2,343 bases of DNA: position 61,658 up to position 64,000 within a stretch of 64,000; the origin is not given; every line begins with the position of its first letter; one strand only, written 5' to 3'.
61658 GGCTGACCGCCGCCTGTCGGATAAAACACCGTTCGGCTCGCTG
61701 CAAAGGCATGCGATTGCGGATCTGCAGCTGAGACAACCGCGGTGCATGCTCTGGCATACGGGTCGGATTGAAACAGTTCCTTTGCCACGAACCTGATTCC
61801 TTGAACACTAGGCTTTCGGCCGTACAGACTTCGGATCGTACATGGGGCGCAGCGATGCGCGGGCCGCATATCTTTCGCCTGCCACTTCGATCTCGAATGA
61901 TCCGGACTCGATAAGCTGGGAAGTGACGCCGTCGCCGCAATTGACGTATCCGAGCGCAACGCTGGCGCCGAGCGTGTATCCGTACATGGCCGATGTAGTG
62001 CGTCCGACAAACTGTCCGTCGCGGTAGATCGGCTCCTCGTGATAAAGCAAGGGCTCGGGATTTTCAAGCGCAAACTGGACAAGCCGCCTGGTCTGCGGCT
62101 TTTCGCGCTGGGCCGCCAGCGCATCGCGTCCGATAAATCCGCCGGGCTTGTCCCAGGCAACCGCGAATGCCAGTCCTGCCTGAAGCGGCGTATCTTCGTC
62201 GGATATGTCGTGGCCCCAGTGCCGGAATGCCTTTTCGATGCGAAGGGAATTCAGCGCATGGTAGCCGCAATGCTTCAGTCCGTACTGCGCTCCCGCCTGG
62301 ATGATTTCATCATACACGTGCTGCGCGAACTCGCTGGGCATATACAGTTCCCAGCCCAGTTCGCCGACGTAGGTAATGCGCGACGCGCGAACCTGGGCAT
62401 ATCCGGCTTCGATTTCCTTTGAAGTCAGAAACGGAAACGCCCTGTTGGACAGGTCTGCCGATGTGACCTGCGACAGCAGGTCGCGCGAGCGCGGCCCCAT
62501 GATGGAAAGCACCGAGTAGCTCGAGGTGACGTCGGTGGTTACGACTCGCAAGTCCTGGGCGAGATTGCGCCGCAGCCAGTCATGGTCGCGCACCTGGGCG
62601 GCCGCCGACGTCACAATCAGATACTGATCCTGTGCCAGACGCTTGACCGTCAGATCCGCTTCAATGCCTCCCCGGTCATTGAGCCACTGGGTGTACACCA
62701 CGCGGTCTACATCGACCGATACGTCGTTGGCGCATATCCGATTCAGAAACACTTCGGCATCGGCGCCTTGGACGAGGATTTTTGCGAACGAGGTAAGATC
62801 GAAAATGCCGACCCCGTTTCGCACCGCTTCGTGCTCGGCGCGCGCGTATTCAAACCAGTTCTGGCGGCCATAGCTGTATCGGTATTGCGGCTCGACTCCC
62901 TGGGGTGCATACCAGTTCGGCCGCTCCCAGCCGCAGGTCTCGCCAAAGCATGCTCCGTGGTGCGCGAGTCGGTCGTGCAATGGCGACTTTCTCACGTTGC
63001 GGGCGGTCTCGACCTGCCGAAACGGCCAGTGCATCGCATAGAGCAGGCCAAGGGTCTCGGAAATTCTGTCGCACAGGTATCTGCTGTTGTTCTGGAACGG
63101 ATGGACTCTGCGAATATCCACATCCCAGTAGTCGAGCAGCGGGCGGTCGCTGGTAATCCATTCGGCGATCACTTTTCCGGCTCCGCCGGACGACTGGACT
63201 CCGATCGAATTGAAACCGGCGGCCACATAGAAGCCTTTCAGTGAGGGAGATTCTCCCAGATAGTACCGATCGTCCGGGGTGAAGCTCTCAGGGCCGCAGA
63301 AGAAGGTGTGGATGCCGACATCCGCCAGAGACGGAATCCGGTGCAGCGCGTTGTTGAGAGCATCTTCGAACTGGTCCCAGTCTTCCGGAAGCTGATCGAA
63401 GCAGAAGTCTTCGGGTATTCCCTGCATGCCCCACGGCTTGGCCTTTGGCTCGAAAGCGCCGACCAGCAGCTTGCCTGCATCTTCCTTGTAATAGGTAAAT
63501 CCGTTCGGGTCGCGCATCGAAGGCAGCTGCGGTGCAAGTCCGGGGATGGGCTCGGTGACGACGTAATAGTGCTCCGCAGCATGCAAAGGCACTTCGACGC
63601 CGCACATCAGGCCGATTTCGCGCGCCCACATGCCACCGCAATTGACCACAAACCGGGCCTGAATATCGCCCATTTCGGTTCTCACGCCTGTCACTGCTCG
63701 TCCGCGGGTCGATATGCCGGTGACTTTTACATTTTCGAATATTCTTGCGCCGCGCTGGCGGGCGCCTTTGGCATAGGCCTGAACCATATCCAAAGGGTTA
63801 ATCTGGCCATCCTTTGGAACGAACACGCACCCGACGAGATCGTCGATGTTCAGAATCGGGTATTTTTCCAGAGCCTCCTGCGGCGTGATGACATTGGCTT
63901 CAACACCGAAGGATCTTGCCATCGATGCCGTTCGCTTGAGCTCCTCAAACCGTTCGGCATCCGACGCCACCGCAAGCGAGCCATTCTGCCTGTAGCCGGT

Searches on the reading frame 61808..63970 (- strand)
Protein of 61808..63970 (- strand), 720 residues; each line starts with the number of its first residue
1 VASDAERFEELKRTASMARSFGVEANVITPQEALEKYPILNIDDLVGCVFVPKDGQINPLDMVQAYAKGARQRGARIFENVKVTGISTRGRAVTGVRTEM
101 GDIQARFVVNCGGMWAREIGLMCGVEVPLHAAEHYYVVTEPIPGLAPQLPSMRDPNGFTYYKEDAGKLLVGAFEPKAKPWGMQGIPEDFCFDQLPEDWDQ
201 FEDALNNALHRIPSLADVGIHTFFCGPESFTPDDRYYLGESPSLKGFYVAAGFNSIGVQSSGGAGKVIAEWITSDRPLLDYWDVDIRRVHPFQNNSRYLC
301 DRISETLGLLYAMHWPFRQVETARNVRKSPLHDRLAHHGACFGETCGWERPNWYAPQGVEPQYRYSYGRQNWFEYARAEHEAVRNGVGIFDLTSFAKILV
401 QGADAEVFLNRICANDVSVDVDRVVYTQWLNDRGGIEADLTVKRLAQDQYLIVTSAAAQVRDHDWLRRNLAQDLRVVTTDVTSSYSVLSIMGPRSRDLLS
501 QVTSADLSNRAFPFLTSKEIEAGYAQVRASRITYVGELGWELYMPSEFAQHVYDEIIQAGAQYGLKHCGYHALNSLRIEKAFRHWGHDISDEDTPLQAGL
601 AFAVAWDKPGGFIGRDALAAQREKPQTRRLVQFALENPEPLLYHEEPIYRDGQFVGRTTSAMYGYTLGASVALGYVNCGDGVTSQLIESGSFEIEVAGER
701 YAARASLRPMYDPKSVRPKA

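Call 26: search_protein_families(library=pfam, proteins=[window:61808-63970:-], max_evalue=0.00001)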
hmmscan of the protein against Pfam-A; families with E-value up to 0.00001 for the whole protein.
window:61808-63970:- (720 aa): 5 families
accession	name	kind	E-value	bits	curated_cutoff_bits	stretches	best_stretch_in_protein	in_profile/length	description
PF01571.26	GCV_T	-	2e-85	286.6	25.6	1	331-602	1-254/255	Aminomethyltransferase folate-binding domain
PF01266.30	DAO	-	3.6e-49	168.6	27.9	1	3-271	94-353/353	FAD dependent oxidoreductase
PF08669.17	GCV_T_C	-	8e-22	77.4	25.9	1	628-712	1-80/80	Glycine cleavage T-protein C-terminal barrel domain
PF16350.10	FAO_M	-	1e-15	58.1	27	1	276-329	3-56/56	FAD dependent oxidoreductase central domain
PF04268.17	SoxG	-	7.5e-07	29.8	21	1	441-556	34-146/152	Sarcosine oxidase, gamma subunit family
